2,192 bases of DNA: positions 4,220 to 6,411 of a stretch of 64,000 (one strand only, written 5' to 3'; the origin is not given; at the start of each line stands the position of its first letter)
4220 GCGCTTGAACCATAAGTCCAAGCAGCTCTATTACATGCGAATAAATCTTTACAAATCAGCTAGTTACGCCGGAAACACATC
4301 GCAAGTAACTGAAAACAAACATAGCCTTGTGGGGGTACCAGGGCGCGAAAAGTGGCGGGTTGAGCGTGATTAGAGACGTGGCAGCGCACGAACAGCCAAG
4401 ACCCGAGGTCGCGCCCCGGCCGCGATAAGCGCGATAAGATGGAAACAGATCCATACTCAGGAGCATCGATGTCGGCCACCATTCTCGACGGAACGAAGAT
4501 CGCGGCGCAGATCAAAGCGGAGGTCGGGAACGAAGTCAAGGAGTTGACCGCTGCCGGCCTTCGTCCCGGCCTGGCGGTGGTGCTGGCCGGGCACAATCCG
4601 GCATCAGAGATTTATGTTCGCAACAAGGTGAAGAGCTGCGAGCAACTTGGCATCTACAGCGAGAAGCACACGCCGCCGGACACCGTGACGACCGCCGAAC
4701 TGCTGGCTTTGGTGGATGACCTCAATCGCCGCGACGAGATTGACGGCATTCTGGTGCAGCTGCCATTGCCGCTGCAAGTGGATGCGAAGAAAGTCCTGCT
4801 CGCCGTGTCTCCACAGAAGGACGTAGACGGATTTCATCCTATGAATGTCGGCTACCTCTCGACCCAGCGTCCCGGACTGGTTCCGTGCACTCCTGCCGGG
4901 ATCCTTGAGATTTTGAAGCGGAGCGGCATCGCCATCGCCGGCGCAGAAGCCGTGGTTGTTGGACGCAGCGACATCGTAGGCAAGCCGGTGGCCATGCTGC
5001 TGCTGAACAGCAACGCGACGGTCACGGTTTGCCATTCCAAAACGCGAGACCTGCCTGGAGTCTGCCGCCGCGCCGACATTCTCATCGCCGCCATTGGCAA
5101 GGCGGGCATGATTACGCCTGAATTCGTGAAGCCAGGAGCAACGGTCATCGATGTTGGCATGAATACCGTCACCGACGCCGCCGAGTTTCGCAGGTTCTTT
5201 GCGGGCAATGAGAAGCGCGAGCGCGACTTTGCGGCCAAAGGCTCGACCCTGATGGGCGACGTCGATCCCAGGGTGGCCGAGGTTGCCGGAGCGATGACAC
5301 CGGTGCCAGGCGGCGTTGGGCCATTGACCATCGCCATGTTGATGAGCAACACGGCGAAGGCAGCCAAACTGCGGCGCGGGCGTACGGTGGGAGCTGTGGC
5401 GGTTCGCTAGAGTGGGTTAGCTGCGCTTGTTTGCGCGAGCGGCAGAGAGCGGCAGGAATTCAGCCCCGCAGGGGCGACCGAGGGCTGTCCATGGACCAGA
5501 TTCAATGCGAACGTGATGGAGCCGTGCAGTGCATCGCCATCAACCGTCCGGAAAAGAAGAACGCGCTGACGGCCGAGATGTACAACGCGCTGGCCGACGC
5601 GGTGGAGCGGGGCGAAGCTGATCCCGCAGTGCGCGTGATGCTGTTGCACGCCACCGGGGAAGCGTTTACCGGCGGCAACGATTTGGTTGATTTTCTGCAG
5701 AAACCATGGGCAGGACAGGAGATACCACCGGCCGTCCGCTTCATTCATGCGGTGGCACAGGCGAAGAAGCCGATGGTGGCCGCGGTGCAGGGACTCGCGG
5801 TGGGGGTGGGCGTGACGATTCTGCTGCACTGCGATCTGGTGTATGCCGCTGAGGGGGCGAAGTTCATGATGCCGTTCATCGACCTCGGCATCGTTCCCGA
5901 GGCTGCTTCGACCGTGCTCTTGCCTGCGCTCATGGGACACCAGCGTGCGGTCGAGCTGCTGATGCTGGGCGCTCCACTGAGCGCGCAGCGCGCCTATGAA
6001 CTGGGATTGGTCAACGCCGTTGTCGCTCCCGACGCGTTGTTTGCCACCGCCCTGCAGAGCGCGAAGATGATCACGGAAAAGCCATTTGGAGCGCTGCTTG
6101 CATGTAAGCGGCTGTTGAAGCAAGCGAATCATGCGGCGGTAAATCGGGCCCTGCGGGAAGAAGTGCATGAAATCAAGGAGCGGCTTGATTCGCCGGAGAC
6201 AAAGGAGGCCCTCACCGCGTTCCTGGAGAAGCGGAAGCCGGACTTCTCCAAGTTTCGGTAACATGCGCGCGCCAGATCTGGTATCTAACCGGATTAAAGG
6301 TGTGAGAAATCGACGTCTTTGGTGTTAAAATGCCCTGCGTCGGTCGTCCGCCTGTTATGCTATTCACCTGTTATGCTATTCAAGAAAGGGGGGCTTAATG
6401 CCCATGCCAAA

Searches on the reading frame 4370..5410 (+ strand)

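Call 17: search_protein_families(library=pfam, proteins=[window:4370-5410:+], max_evalue=0.001)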
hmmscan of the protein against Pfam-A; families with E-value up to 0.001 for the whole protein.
window:4370-5410:+ (346 aa): 2 families
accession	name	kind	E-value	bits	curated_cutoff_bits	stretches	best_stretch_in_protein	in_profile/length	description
PF02882.25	THF_DHG_CYH_C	-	1.9e-64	216.2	27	1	156-334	1-158/160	Tetrahydrofolate dehydrogenase/cyclohydrolase, NAD(P)-binding domain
PF00763.28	THF_DHG_CYH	-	2.4e-39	134.6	32.8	1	39-153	1-115/115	Tetrahydrofolate dehydrogenase/cyclohydrolase, catalytic domain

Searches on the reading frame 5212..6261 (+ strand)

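Call 17: search_protein_families(library=pfam, proteins=[window:5212-6261:+], max_evalue=0.001)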
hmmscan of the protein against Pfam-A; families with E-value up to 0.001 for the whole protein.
window:5212-6261:+ (349 aa): 2 families
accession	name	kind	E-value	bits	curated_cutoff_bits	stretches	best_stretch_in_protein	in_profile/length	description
PF00378.25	ECH_1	-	1.7e-49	168.9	27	1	101-346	2-249/251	Enoyl-CoA hydratase/isomerase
PF16113.10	ECH_2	-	1.1e-27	97.9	27.2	1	106-340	2-241/335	Enoyl-CoA hydratase/isomerase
